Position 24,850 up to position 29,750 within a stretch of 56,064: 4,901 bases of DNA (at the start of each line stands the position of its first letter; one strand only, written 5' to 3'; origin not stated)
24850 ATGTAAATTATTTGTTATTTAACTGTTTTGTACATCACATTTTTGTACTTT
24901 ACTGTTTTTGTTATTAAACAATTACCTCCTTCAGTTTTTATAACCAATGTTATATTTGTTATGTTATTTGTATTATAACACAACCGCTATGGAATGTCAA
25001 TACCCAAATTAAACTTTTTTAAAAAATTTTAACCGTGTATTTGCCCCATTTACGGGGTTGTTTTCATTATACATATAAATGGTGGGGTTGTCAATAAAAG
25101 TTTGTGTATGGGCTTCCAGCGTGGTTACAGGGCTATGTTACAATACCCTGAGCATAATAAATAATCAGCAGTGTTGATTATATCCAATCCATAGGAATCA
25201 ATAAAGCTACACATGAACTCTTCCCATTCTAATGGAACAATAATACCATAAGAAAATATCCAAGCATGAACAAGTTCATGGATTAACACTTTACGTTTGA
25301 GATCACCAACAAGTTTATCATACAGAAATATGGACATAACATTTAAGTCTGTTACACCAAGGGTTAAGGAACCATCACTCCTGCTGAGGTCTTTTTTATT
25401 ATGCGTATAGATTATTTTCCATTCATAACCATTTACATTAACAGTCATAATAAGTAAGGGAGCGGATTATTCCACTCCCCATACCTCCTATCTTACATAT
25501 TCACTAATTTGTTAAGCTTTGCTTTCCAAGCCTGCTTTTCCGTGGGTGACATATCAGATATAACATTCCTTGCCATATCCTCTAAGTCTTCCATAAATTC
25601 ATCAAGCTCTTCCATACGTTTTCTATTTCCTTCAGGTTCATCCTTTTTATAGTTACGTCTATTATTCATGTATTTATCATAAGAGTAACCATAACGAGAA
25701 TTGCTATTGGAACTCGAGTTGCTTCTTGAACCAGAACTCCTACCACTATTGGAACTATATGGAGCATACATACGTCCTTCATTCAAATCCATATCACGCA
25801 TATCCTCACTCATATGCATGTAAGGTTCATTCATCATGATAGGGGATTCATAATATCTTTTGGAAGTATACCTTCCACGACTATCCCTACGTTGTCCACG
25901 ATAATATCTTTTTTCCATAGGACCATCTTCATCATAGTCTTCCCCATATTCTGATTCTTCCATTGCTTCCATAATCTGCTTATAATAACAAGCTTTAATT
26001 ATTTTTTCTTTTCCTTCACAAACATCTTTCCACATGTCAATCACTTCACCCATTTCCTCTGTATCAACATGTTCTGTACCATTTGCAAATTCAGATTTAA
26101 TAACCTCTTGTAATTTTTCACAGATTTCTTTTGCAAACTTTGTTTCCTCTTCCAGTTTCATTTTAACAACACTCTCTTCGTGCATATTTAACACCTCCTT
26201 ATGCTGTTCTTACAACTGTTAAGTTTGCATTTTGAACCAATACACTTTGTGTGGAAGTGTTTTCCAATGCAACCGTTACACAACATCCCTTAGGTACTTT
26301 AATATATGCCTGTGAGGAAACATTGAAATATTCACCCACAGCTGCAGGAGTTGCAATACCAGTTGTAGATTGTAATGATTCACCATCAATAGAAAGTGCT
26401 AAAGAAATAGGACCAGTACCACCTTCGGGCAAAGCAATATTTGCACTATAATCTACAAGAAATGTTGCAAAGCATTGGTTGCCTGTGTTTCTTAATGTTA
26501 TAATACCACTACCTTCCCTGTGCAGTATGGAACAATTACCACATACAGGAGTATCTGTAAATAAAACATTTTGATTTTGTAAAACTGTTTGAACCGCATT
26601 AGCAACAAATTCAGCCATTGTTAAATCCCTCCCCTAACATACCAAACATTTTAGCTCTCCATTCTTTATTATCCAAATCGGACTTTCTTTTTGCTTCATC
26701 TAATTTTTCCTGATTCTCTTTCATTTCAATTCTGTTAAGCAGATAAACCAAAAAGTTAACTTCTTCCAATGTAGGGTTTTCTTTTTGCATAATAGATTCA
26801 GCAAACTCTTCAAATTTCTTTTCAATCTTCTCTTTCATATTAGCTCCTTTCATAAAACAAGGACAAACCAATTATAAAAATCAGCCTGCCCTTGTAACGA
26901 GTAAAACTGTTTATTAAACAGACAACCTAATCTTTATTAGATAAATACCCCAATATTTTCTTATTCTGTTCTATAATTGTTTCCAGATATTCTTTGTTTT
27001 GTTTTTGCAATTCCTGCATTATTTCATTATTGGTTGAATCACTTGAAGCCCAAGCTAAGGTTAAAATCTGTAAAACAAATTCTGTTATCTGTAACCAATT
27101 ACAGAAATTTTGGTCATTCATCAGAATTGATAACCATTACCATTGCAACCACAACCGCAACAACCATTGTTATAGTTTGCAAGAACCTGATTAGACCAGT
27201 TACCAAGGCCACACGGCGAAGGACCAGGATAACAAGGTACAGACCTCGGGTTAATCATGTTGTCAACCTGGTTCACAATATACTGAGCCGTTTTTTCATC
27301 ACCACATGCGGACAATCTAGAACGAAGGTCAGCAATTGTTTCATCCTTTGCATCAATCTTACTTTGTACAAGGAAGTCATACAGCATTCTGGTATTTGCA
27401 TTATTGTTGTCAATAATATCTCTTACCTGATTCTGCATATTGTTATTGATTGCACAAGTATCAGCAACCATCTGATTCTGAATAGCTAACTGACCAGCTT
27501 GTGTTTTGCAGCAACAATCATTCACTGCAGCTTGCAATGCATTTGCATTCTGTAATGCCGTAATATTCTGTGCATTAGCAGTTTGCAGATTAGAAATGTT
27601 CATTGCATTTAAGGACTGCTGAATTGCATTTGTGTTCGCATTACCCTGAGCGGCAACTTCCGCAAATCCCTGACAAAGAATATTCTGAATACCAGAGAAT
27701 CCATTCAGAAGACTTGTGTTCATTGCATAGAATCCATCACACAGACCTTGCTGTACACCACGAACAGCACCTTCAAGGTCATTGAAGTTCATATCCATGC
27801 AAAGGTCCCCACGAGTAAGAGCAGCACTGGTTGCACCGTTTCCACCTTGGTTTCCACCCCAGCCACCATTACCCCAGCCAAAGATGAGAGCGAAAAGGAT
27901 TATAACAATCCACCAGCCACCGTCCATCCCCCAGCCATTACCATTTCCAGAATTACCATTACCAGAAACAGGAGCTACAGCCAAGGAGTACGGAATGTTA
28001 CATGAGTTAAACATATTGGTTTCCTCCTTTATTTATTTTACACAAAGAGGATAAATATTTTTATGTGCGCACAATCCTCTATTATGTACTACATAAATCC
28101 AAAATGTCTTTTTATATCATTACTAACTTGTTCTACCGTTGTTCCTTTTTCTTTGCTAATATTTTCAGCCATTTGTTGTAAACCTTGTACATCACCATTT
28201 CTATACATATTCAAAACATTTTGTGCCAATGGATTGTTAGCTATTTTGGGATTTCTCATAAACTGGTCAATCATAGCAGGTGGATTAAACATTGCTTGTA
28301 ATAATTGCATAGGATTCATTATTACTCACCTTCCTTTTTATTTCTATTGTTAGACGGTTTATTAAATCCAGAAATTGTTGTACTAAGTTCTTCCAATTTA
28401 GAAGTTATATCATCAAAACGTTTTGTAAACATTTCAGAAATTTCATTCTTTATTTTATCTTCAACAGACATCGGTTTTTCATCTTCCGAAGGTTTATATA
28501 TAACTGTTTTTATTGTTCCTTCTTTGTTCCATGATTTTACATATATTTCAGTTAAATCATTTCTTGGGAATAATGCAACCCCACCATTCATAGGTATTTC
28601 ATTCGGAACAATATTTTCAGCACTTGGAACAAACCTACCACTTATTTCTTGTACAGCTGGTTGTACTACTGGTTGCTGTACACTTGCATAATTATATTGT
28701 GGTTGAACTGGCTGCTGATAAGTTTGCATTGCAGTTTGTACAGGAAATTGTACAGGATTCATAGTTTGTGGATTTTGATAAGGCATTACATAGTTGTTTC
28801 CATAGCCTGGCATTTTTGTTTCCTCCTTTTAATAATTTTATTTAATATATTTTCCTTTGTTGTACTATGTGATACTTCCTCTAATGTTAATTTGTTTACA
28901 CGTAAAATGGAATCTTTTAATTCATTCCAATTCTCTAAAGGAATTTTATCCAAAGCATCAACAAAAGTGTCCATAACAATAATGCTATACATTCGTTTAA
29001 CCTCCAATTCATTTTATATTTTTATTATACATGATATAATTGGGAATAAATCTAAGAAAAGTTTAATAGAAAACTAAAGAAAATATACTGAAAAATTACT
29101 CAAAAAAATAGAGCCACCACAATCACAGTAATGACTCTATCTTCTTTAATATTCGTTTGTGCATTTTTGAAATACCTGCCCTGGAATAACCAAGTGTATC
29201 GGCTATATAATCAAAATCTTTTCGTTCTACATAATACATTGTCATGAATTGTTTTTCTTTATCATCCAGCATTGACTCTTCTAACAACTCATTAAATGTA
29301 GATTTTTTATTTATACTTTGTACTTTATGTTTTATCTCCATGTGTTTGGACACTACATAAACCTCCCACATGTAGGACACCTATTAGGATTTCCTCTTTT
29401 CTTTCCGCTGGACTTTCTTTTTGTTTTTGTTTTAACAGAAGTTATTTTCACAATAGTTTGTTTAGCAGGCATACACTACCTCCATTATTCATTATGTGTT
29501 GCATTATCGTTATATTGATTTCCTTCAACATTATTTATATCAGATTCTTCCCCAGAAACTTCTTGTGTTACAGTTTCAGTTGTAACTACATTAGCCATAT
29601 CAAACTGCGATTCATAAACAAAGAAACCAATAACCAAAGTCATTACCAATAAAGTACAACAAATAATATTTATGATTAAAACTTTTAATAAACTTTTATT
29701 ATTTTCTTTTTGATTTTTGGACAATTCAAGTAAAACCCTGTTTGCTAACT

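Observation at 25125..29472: Accessory island of low-complexity, membrane and Cys-rich proteins under a sigma-region-4 regulator, resembling spore-surface components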

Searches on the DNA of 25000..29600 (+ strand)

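Call 7: search_dna_similar(query=window:25000-29600:+, collection=phages, mode=distant)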
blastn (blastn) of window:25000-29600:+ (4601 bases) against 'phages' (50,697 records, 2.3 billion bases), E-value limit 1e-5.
Records with a match: 2; places in all: 2; records where one place covers at least 80% of the query: 0.
Best place of each record, by identity: 60-80% 2.
By first word of the organism name: Dulem 2.
By host as written in the record: Propithecus coquereli 1; Varecia variegata 1.
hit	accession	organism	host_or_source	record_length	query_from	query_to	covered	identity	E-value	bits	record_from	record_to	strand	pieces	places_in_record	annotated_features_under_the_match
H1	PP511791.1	Dulem virus 39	Propithecus coquereli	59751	1182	3201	13%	69.0%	1e-19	203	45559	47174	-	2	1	hypothetical protein (x5)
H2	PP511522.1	Dulem virus 35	Varecia variegata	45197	2717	2913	4%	68.0%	1e-8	70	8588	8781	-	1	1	hypothetical protein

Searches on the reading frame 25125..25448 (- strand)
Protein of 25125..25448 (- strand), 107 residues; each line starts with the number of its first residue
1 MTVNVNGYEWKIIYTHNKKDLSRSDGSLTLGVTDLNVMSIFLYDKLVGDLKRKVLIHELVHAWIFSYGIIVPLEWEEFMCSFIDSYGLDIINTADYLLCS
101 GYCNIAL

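Call 8: search_protein_families(library=phrogs, proteins=[window:25125-25448:-], max_evalue=0.01)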
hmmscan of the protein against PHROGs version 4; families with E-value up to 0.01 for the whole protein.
window:25125-25448:- (107 aa): 3 families
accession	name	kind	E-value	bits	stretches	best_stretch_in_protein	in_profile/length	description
phrog_1233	-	unknown function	3.3e-14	53.7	1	1-95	10-105/306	-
phrog_13742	-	other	0.00053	20.7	1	19-70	27-78/248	peptidase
phrog_37197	-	unknown function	0.0039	17.7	1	21-71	29-79/166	-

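Call 14: search_protein_families(library=ncbifam, proteins=[window:25125-25448:-], max_evalue=1)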
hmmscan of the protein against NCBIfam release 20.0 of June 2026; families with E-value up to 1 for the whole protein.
window:25125-25448:- (107 aa): 0 families

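Call 32: search_protein_families(library=pfam, proteins=[window:25125-25448:-], max_evalue=0.01)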
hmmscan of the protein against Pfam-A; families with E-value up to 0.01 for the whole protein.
window:25125-25448:- (107 aa): 0 families

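Call 58: search_protein_families(library=padloc, proteins=[window:25125-25448:-], max_evalue=0.1)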
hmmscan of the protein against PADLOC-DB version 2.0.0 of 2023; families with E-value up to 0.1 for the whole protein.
window:25125-25448:- (107 aa): 0 families

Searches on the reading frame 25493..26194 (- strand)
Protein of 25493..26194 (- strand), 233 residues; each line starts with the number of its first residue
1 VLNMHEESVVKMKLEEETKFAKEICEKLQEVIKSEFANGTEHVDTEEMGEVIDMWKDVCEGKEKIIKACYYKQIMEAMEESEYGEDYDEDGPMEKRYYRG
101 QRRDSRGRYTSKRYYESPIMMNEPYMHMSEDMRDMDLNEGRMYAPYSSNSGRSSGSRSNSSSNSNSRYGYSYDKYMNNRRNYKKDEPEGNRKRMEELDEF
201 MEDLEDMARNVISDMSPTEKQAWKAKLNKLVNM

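Call 5: search_protein_families(library=pfam, proteins=[window:25493-26194:-], max_evalue=1)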
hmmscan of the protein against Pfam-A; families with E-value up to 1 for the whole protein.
window:25493-26194:- (233 aa): 5 families
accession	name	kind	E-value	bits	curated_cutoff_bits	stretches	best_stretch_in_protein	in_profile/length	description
PF10500.14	SR-25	-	0.0067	16.5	40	1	130-204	49-126/226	Nuclear RNA-splicing-associated protein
PF04818.19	CID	-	0.054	14.2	23.9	0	16-57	68-108/120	CID domain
PF07655.18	Secretin_N_2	-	0.093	13.7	23.4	1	148-207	21-72/91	Secretin N-terminal domain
PF16809.10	NleF_casp_inhib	-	0.26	11.8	24.1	1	15-68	7-61/145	NleF caspase inhibitor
PF13274.11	SocA_Panacea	-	0.31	12.4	25.7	1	162-224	50-113/113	Antitoxin SocA-like, Panacea domain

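Call 6: search_protein_families(library=phrogs, proteins=[window:25493-26194:-], max_evalue=0.1)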
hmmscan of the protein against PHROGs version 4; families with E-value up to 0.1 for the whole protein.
window:25493-26194:- (233 aa): 1 family
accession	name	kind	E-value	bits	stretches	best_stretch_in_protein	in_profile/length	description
phrog_19756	-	unknown function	0.097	13.7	0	146-219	15-88/151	-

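Call 14: search_protein_families(library=ncbifam, proteins=[window:25493-26194:-], max_evalue=1)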
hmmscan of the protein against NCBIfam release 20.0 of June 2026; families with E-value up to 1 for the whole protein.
window:25493-26194:- (233 aa): 1 family
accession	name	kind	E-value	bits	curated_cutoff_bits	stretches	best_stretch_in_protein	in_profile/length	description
TIGR00984.1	3a0801s03tim44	subfamily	0.00062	18.9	552.35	1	7-107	51-146/376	mitochondrial import inner membrane, translocase subunit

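Call 58: search_protein_families(library=padloc, proteins=[window:25493-26194:-], max_evalue=0.1)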
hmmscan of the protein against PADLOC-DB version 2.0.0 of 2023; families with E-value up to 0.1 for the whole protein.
window:25493-26194:- (233 aa): 0 families

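Call 73: find_homologous_proteins(query=window:25493-26185:-, max_evalue=0.001)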
Query window:25493-26185:- (230 aa): 457 proteins with E <= 0.001 among 525 candidates; the best 120 are listed.
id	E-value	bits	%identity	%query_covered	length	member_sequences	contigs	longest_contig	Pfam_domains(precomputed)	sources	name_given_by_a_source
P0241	8.1e-146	502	100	100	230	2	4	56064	-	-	-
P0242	3.9e-77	277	61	100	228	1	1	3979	-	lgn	-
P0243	1.1e-66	243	48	100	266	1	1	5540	-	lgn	-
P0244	2.7e-63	232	53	100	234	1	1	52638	-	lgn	-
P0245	2.5e-62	229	51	100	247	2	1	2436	-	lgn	-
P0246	3.3e-62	229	54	100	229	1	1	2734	-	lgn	-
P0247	4.7e-62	228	54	100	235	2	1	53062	-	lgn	-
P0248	8.8e-62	227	50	100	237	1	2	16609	-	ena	-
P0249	4.4e-60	222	52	100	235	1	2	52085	-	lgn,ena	-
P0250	1.5e-58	217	49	100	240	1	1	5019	-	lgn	-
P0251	1.2e-57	214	47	100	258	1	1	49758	-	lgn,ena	-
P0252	1.5e-57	213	49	100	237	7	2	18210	-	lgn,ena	-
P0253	2.0e-57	213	51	100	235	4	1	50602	-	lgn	-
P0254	5.9e-57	211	51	100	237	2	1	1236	-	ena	-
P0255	6.0e-57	211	48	100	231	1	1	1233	-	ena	-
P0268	9.7e-46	175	44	100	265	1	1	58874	-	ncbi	-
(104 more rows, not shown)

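Call 78: find_encoding_contigs(protein=P0244, flank=10000, max_places=2)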
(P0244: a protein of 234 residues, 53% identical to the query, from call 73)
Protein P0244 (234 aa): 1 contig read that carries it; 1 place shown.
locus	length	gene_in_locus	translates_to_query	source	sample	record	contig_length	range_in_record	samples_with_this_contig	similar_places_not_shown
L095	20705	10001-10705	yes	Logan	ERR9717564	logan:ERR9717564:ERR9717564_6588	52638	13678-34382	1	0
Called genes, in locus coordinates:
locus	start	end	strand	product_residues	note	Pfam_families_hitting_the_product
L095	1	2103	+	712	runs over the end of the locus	PF10145:PhageMin_Tail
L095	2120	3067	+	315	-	PF22768:SPP1_Dit (faint)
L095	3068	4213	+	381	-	PF14594:Sipho_Gp37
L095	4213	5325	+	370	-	-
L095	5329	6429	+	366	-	-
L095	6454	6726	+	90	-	-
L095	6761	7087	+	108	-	-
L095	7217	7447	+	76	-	PF04545:Sigma70_r4 (weak), PF08281:Sigma70_r4_2 (weak)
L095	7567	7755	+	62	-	-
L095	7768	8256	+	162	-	-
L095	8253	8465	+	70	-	-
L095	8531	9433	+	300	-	-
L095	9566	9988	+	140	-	-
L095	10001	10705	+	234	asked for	-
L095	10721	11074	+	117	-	-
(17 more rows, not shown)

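Call 79: find_encoding_contigs(protein=P0268, flank=10000, max_places=2)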
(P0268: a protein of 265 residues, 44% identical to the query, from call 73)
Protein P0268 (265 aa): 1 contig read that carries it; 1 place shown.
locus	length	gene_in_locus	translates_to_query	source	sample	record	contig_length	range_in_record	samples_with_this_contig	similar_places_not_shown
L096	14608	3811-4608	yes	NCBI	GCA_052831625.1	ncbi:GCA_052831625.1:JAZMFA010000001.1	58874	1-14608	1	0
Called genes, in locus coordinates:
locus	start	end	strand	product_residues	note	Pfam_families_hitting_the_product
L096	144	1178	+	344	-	PF02534:T4SS-DNA_transf, PF10412:TrwB_AAD_bind (weak), PF12696:TraG-D_C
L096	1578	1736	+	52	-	-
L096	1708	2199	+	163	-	-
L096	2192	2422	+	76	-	-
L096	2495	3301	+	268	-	-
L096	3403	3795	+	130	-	-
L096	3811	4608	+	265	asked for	-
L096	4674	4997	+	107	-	-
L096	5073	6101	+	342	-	PF13828:DUF4190 (faint)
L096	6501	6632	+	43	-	-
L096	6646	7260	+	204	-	PF09669:Phage_pRha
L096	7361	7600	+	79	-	PF13443:HTH_26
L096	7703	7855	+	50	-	-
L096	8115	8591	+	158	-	-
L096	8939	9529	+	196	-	-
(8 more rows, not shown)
